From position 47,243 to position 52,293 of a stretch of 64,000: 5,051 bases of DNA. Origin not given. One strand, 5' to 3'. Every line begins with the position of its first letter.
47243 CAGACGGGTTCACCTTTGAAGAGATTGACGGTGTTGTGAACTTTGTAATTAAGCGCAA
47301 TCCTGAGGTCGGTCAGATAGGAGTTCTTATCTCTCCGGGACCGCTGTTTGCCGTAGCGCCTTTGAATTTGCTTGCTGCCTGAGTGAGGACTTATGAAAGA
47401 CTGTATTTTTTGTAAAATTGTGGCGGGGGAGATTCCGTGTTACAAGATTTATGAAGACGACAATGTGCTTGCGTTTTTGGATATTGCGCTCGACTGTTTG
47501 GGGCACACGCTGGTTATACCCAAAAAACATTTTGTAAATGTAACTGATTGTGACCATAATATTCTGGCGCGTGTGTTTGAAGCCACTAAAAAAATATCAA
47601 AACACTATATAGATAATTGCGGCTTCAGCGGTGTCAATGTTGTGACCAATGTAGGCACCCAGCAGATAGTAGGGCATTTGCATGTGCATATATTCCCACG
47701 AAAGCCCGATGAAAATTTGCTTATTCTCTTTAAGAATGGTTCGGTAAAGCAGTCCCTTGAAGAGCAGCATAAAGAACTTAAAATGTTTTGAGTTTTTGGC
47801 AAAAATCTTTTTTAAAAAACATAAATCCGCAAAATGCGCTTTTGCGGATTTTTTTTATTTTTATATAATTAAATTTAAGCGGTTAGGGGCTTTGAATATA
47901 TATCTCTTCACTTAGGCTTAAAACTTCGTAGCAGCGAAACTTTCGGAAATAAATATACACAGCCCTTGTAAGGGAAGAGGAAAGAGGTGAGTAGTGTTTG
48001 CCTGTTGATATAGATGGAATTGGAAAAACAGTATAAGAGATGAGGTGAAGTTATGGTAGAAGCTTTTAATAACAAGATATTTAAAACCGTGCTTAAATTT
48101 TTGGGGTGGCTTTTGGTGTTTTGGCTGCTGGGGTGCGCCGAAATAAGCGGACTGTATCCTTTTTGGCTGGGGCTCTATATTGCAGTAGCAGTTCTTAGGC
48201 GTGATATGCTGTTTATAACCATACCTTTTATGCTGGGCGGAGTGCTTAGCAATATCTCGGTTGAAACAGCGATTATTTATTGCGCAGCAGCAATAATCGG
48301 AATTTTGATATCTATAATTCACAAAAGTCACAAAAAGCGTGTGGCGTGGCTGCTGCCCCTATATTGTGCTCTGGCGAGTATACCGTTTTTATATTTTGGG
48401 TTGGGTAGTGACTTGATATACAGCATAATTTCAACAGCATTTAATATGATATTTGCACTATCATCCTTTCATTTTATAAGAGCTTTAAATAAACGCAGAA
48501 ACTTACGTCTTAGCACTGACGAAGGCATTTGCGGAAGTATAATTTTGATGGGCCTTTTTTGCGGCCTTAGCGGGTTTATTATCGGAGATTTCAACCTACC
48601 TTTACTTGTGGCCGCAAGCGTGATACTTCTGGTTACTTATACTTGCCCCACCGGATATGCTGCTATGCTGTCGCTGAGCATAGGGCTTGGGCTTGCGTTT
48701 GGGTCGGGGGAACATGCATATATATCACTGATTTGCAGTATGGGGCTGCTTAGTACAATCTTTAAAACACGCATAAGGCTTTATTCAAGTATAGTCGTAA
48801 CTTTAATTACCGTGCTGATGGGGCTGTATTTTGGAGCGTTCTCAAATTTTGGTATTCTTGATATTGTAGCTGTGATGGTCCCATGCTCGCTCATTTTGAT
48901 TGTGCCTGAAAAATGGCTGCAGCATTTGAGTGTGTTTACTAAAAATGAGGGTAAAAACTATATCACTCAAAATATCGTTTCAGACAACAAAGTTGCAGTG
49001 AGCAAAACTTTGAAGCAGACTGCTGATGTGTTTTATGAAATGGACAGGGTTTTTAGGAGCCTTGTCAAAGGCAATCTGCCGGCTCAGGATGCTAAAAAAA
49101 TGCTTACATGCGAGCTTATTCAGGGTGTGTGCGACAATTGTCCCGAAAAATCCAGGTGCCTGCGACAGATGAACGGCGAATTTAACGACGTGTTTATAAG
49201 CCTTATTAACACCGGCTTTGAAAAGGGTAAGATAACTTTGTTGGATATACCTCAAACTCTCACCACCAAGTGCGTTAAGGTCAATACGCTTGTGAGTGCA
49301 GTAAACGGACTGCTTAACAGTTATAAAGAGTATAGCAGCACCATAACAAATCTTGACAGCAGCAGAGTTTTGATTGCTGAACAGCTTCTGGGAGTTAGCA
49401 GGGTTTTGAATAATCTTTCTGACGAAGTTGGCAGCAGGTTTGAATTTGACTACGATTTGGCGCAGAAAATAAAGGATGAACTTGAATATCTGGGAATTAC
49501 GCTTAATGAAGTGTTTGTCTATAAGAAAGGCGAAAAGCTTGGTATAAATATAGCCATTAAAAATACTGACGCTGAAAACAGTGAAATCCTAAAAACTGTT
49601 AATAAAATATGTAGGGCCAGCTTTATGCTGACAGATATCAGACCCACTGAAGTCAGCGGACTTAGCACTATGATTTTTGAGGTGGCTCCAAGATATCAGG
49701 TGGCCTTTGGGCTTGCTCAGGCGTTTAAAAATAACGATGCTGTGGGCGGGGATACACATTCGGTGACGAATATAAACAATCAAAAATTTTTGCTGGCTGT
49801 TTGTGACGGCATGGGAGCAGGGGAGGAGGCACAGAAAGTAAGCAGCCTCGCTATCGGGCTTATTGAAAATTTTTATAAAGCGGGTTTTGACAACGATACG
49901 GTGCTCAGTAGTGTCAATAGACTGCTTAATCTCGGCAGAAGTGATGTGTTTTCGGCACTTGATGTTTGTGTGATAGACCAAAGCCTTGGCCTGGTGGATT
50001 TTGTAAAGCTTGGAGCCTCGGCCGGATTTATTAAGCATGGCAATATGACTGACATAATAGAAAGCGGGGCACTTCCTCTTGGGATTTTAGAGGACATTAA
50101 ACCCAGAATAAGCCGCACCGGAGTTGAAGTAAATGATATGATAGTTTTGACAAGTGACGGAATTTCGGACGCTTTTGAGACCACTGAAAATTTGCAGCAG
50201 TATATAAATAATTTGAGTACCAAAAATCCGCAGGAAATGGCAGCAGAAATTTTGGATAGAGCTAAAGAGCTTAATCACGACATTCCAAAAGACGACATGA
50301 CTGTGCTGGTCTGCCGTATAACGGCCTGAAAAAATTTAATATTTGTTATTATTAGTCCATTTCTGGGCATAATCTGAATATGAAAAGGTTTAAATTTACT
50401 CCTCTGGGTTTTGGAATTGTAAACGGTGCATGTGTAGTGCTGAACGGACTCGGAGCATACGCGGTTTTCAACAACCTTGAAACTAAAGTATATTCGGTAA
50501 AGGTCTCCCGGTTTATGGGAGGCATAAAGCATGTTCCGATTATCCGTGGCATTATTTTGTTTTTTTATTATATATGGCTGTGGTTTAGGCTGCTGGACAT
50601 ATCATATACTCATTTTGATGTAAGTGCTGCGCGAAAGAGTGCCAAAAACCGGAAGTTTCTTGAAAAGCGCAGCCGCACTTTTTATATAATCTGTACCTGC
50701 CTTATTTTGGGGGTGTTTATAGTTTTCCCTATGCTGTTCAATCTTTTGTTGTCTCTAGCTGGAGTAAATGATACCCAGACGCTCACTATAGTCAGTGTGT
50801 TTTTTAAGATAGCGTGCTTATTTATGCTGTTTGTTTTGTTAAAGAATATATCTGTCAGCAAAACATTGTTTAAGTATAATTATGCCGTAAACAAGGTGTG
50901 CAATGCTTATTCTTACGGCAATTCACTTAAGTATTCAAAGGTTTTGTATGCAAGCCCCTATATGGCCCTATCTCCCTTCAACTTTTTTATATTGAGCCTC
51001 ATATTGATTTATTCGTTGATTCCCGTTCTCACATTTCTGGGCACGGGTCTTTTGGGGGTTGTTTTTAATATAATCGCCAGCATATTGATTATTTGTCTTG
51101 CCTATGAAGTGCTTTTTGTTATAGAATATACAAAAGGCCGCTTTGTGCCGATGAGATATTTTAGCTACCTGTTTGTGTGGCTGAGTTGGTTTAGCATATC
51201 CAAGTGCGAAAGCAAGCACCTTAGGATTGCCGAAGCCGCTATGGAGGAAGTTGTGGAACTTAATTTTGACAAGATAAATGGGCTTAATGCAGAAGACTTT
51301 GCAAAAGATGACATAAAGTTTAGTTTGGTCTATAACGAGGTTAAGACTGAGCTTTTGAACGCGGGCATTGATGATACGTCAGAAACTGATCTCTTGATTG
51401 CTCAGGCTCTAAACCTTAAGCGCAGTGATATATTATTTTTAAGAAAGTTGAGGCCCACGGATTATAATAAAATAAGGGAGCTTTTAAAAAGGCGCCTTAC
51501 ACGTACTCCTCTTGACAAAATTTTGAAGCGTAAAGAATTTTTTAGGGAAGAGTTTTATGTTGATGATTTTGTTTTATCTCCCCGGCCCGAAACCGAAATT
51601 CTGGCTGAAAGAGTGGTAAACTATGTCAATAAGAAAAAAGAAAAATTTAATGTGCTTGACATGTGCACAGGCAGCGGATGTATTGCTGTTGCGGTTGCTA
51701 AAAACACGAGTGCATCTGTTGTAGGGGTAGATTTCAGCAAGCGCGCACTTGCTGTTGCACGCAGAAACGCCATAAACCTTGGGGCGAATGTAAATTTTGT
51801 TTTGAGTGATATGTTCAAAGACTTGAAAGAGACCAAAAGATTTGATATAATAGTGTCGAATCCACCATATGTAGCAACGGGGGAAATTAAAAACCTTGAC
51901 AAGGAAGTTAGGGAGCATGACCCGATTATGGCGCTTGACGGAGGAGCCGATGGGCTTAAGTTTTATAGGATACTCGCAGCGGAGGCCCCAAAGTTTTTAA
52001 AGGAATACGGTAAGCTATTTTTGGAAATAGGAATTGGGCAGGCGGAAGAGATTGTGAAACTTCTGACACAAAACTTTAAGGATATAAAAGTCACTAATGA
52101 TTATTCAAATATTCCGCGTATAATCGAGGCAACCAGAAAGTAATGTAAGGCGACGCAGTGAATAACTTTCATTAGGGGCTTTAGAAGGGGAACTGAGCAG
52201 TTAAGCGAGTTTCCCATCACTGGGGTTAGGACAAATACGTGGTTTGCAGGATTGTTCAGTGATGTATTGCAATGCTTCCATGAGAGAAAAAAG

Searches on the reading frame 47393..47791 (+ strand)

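Call 51: search_protein_families(library=pfam, proteins=[window:47393-47791:+], max_evalue=0.001)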
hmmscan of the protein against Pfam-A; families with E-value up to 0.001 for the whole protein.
window:47393-47791:+ (132 aa): 2 families
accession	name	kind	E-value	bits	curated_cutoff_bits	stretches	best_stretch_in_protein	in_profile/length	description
PF01230.28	HIT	-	8.8e-21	74.8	21.5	1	12-105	2-97/98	HIT domain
PF11969.13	DcpS_C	-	8.7e-13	49.2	24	1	4-102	2-101/114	Scavenger mRNA decapping enzyme C-term binding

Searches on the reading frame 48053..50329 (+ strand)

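Call 51: search_protein_families(library=pfam, proteins=[window:48053-50329:+], max_evalue=0.001)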
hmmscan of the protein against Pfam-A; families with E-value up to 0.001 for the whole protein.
window:48053-50329:+ (758 aa): 3 families
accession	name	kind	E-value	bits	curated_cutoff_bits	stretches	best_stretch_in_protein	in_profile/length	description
PF19732.4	SpoIIE_N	-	1.1e-42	146.9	27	1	18-561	43-602/605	Stage II sporulation protein E N-terminal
PF07228.17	SpoIIE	-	1.3e-27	97.4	25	1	577-756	3-191/192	Stage II sporulation protein E (SpoIIE)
PF13672.11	PP2C_2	-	0.00032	20.7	24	0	692-728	162-198/209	Protein phosphatase 2C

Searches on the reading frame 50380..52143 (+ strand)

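Call 51: search_protein_families(library=pfam, proteins=[window:50380-52143:+], max_evalue=0.001)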
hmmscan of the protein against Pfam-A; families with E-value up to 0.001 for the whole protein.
window:50380-52143:+ (587 aa): 15 families
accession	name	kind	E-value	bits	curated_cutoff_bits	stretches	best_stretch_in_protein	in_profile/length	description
PF05175.20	MTS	-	3.9e-15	56.4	23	1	416-502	27-113/170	Methyltransferase small domain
PF13847.12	Methyltransf_31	-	1.9e-13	50.7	27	1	420-502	2-82/145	Methyltransferase domain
PF13649.12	Methyltransf_25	-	1.2e-12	48.8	27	1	425-505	1-84/97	Methyltransferase domain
PF07136.16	DUF1385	-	8.2e-12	45.4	22.1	1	52-293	1-226/227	Protein of unknown function (DUF1385)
PF03602.21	Cons_hypoth95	-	4.5e-10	39.9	24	1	402-513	22-139/182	Conserved hypothetical protein 95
PF06325.19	PrmA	-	9e-10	38.9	22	1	417-494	159-233/296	Ribosomal protein L11 methyltransferase (PrmA)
PF02384.22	N6_Mtase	-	2.4e-07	30.8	20.4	1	401-508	31-146/311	N-6 DNA Methylase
PF01170.24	UPF0020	-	2.9e-07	30.8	22.3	1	440-498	72-132/197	RMKL-like, methyltransferase domain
PF08241.18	Methyltransf_11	-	1.5e-06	29.2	21.2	1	426-494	1-67/95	Methyltransferase domain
PF17827.6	PrmC_N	-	3.5e-06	27.9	23.4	1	319-382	4-70/71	PrmC N-terminal domain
PF07669.17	Eco57I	-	2.4e-05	24.9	25.3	1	476-507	62-94/171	Eco57I restriction-modification methylase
PF01209.24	Ubie_methyltran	-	4.1e-05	23.5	20.1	1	413-491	39-120/233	ubiE/COQ5 methyltransferase family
PF08242.18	Methyltransf_12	-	7.5e-05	23.8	30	1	426-494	1-72/98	Methyltransferase domain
PF13489.12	Methyltransf_23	-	0.00038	20.6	27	0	409-494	10-88/164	Methyltransferase domain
PF02475.24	TRM5-TYW2_MTfase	-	0.00079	19.9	28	0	417-513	32-130/164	TRM5/TYW2 methyltransferase domain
